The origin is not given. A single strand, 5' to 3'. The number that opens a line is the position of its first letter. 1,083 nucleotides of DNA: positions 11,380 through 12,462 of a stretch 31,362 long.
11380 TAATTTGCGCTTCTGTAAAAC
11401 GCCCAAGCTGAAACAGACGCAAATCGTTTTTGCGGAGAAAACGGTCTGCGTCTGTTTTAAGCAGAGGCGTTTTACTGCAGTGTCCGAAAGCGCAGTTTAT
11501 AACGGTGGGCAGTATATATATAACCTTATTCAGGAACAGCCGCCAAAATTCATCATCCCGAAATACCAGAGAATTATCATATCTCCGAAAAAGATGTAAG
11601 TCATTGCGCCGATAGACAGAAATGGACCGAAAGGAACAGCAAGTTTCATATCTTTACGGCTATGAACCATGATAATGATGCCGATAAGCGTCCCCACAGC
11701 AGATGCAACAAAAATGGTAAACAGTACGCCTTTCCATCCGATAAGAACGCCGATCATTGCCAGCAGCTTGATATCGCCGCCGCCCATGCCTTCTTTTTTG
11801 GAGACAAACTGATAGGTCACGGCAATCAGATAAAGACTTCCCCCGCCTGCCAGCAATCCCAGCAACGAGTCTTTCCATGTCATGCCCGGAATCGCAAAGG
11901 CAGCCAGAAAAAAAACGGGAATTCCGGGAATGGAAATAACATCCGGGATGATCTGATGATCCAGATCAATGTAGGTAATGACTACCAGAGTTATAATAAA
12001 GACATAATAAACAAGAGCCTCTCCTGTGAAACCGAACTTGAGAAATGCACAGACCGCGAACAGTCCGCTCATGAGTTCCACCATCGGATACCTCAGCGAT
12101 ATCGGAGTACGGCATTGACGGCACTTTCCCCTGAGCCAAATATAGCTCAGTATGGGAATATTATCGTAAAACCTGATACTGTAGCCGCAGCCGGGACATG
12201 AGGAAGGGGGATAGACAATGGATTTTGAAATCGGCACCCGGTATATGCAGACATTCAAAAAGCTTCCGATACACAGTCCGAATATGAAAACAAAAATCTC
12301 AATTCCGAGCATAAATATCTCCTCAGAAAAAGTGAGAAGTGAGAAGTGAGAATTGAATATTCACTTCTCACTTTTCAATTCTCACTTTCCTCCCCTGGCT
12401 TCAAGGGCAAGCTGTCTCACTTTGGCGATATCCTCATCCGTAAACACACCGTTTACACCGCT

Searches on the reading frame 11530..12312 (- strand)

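Call 9: search_protein_families(library=pfam, proteins=[window:11530-12312:-], max_evalue=0.001)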
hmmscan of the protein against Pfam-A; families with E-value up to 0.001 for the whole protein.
window:11530-12312:- (260 aa): 2 families
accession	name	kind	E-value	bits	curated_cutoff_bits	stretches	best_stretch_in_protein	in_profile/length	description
PF06750.18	A24_N_bact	-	3.2e-35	120.5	23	1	10-93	1-84/84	Bacterial Peptidase A24 N-terminal domain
PF01478.23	Peptidase_A24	-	8e-23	81.3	26.5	1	104-212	2-104/104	Type IV leader peptidase family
